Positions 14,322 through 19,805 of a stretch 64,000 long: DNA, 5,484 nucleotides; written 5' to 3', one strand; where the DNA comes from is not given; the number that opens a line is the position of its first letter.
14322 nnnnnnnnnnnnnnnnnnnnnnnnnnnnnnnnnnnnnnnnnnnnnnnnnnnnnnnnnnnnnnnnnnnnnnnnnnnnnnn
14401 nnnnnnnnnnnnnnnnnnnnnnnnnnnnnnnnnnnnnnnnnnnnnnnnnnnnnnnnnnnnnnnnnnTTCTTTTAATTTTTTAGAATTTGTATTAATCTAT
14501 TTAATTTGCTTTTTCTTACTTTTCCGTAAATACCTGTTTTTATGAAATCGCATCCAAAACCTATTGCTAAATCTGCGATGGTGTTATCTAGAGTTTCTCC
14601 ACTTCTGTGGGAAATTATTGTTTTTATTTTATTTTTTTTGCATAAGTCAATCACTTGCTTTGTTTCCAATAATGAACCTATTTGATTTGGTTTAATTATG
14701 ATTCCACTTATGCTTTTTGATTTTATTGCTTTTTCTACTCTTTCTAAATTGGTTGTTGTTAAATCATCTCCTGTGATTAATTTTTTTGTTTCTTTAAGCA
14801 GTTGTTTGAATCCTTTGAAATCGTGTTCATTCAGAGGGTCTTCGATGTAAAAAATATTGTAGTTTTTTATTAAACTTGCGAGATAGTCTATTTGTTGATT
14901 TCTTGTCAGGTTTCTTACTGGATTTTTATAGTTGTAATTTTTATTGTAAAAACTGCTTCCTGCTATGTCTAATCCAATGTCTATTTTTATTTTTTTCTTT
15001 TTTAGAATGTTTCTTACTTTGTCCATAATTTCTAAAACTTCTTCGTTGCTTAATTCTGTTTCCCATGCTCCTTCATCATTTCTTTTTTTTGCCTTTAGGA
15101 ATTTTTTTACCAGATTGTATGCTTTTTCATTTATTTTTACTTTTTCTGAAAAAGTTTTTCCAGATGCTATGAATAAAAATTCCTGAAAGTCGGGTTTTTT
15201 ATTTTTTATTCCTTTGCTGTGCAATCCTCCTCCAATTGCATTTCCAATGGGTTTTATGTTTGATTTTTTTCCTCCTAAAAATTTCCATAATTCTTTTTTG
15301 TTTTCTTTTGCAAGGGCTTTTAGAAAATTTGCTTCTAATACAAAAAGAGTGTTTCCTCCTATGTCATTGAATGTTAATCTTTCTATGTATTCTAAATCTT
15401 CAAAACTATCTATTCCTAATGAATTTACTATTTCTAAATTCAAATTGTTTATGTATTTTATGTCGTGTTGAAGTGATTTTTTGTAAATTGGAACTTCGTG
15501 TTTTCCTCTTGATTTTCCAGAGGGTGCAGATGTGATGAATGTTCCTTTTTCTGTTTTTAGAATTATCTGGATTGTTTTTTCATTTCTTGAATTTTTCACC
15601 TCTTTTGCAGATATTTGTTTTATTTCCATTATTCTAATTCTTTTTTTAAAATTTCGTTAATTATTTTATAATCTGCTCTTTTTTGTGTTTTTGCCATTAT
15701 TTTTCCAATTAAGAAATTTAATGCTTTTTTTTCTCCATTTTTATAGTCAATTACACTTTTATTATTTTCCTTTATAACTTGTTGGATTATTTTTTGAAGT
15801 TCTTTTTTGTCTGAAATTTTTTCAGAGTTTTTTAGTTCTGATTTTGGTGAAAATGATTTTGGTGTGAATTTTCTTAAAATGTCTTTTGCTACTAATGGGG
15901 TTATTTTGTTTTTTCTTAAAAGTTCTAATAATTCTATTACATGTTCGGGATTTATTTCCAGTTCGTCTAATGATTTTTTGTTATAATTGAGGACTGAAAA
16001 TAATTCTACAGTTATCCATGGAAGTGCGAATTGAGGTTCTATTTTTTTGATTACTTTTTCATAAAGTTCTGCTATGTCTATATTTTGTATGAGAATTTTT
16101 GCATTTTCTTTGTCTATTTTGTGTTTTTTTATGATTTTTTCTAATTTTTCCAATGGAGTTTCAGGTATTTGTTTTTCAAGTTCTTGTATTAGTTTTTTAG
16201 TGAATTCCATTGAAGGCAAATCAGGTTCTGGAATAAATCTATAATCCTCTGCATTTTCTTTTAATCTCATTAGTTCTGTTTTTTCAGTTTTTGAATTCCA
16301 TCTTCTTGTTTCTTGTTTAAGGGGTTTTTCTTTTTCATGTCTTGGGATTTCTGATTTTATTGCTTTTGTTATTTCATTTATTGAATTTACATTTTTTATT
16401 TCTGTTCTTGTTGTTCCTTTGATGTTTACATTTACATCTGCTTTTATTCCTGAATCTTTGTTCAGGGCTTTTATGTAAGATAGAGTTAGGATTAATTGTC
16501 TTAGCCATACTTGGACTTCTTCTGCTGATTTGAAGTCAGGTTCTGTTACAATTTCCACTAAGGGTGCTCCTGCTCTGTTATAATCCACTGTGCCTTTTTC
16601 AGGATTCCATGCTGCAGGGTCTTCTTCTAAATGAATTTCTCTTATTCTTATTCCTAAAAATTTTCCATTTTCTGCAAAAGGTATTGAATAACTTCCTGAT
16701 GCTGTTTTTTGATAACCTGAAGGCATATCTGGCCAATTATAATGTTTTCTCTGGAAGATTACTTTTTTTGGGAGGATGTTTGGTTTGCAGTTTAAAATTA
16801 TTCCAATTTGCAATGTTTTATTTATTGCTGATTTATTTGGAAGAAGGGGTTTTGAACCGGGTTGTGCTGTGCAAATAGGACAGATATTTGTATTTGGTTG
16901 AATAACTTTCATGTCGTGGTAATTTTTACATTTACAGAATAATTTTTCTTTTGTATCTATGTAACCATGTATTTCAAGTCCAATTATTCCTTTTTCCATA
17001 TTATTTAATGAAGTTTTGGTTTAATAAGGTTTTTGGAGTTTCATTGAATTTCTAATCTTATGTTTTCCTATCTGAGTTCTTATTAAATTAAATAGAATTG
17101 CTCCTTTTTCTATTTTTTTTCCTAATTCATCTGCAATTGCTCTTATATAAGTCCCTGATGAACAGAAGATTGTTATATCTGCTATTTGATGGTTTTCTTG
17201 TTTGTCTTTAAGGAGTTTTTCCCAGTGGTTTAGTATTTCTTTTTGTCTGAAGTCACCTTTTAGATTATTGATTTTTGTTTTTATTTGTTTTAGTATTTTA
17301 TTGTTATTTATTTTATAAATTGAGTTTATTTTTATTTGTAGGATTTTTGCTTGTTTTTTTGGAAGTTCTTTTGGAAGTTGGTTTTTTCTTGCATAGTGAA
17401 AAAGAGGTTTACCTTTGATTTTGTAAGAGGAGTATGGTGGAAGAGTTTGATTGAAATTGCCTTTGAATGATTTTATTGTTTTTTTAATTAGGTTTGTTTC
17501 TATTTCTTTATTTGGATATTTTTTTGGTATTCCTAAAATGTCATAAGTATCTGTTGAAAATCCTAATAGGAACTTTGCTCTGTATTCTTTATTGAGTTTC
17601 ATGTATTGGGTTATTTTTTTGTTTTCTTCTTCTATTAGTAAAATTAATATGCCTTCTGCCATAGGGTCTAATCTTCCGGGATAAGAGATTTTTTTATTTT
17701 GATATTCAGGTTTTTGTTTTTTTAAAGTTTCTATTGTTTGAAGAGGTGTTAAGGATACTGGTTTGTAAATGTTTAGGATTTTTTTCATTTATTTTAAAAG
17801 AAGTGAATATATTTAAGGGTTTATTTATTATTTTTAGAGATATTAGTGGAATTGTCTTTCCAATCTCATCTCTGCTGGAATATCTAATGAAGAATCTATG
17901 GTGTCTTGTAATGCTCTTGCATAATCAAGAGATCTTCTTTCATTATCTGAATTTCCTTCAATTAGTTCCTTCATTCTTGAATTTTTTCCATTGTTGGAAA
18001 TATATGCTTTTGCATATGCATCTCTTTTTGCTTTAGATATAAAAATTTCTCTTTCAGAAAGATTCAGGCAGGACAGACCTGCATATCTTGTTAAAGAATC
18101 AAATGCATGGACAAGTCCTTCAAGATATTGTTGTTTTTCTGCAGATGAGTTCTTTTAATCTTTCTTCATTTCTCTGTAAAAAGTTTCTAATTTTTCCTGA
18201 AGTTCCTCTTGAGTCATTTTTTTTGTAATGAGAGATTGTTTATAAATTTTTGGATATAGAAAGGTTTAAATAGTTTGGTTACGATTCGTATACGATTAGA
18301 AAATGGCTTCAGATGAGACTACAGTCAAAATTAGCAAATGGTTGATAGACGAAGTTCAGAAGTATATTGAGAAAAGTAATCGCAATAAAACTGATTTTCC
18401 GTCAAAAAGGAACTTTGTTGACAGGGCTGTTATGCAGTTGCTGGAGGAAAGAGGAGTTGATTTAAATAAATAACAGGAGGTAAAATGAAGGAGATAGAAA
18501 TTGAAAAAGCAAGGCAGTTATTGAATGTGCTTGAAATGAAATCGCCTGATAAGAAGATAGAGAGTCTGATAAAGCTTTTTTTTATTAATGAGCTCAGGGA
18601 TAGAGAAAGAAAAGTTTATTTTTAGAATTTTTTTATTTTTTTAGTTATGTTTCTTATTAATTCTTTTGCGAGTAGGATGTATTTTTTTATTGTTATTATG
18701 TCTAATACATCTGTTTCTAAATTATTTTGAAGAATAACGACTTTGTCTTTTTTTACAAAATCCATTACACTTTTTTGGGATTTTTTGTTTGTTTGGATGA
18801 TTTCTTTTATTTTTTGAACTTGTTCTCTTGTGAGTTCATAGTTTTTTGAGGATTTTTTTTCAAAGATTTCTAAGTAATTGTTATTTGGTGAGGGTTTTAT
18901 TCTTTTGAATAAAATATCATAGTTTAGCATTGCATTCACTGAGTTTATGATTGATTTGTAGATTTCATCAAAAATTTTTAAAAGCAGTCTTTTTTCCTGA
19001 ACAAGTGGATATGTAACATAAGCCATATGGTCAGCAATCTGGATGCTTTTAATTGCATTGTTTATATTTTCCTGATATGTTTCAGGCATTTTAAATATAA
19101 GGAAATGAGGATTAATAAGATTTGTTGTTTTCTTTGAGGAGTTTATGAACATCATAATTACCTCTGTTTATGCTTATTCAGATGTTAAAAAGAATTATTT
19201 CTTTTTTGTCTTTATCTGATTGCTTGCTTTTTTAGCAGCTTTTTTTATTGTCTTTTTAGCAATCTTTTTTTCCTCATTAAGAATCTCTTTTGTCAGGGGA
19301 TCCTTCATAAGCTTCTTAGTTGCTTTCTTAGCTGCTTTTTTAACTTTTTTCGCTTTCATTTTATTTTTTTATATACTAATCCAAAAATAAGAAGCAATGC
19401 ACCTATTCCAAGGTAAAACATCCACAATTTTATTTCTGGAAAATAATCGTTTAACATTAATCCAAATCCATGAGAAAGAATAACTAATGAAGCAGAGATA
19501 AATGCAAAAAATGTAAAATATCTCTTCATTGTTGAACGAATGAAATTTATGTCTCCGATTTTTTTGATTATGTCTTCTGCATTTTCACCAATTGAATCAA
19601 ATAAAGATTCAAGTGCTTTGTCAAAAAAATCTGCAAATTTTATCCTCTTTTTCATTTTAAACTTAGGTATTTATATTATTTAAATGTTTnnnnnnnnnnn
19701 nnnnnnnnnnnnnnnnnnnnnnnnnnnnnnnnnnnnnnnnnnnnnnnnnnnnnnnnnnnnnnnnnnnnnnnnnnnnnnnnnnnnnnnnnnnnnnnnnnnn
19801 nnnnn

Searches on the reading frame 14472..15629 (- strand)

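Call 16: search_protein_families(library=ncbifam, proteins=[window:14472-15629:-], max_evalue=0.00001)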
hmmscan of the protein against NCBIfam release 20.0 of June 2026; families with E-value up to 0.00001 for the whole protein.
window:14472-15629:- (385 aa): 3 families
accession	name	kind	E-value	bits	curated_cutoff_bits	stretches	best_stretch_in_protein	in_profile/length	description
TIGR01060.2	eno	equivalog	9.6e-73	245.2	300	1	3-382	1-406/425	phosphopyruvate hydratase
TIGR01928.1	menC_lowGC_arch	equivalog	8e-11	41.5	200.65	1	172-339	110-280/325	o-succinylbenzoate synthase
NF006223.0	PRK08350.1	equivalog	4.5e-09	36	624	1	241-382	195-326/341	hypothetical protein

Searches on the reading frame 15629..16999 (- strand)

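Call 16: search_protein_families(library=ncbifam, proteins=[window:15629-16999:-], max_evalue=0.00001)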
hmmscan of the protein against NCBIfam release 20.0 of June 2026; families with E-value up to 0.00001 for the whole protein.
window:15629-16999:- (456 aa): 9 families
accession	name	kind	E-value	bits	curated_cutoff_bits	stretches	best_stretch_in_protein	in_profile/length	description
NF004012.0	PRK05477.1-2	equivalog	4e-128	428.2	338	1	4-456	6-479/481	Asp-tRNA(Asn)/Glu-tRNA(Gln) amidotransferase subunit GatB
TIGR00133.1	gatB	equivalog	9.8e-126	420.1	314.8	1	4-455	6-480/481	Asp-tRNA(Asn)/Glu-tRNA(Gln) amidotransferase subunit GatB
NF004014.0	PRK05477.1-4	equivalog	4.1e-101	339.1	414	1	5-455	6-474/475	Asp-tRNA(Asn)/Glu-tRNA(Gln) amidotransferase subunit GatB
NF004015.0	PRK05477.1-5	equivalog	8.2e-96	321.5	628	1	5-456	18-487/488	Asp-tRNA(Asn)/Glu-tRNA(Gln) amidotransferase subunit GatB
NF004011.1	PRK05477.1-1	equivalog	1.7e-86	290.9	680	1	4-456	5-474/475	Asp-tRNA(Asn)/Glu-tRNA(Gln) amidotransferase subunit GatB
NF004013.0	PRK05477.1-3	equivalog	1.7e-76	257.7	653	1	5-455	20-499/501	Asp-tRNA(Asn)/Glu-tRNA(Gln) amidotransferase subunit GatB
NF003107.0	PRK04028.1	equivalog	8.8e-50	169.7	456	2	228-455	404-624/630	Glu-tRNA(Gln) amidotransferase subunit GatE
TIGR00134.1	gatE_arch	equivalog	8.2e-37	126.7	319.55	2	229-455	399-618/622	Glu-tRNA(Gln) amidotransferase subunit GatE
NF011291.0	PRK14703.1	equivalog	1.6e-21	76.3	681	1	272-456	586-768/769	glutamine--tRNA ligase/YqeY domain fusion protein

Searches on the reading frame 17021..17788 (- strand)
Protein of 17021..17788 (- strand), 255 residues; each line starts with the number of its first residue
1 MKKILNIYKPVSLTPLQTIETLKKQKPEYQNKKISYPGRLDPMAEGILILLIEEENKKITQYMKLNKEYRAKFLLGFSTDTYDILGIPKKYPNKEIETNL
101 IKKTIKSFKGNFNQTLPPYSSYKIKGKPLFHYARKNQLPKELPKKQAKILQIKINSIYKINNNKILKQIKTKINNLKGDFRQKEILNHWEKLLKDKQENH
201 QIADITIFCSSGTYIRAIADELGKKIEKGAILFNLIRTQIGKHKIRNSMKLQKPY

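Call 73: search_protein_families(library=pfam, proteins=[window:17021-17788:-], max_evalue=1)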
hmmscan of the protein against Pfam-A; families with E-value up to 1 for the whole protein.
window:17021-17788:- (255 aa): 4 families
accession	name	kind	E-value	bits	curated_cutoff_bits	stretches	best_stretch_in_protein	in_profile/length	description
PF01509.24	TruB_N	-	4.2e-31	108.8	27.3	1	29-159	4-134/149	TruB family pseudouridylate synthase (N terminal domain)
PF06465.18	DUF1087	-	0.0034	17.9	22.8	1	182-203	20-41/63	CHD subfamily II, DUF1087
PF21539.2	Med15_C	-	0.075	13.8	23.9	0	138-193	53-108/110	ARC105/Med15 mediator subunit C-terminal domain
PF00849.27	PseudoU_synth_2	-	0.21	12.2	26.8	1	20-106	25-97/152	RNA pseudouridylate synthase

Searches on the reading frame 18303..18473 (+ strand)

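Call 73: search_protein_families(library=pfam, proteins=[window:18303-18473:+], max_evalue=1)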
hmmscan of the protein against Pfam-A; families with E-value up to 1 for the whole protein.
window:18303-18473:+ (56 aa): 2 families
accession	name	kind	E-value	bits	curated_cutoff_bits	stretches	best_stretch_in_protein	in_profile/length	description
PF03074.21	GCS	-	0.11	12.3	25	1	6-53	85-132/372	Glutamate-cysteine ligase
PF09682.15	Phage_holin_6_1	-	0.16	12.8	24.9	1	3-54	33-83/101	Bacteriophage holin of superfamily 6 (Holin_LLH)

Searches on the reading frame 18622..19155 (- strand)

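Call 73: search_protein_families(library=pfam, proteins=[window:18622-19155:-], max_evalue=1)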
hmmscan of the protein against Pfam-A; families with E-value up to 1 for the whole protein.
window:18622-19155:- (177 aa): 2 families
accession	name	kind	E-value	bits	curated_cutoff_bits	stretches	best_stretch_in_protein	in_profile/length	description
PF20070.4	DUF6466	-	0.025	15.5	25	1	99-129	95-125/146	Family of unknown function (DUF6466)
PF22604.1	TetR_HI_0893_C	-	0.052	14.4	27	1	114-169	36-91/112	Tetracyclin repressor-like HI_0893, C-terminal domain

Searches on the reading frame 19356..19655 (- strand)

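Call 73: search_protein_families(library=pfam, proteins=[window:19356-19655:-], max_evalue=1)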
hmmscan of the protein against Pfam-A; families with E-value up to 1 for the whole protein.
window:19356-19655:- (99 aa): 4 families
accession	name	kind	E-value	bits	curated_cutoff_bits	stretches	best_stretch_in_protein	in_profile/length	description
PF07854.18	DUF1646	-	0.015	15.1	21.4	1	25-82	207-263/347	Protein of unknown function (DUF1646)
PF05365.17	UCR_UQCRX_QCR9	-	0.088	13.2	27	0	40-73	5-38/53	Ubiquinol-cytochrome C reductase, UQCRX/QCR9 like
PF03026.21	CM1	-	0.23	11.2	27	1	6-46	74-114/235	Influenza C virus M1 protein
PF02656.20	DUF202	-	0.52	11.2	23.4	1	48-93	9-59/68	Domain of unknown function (DUF202)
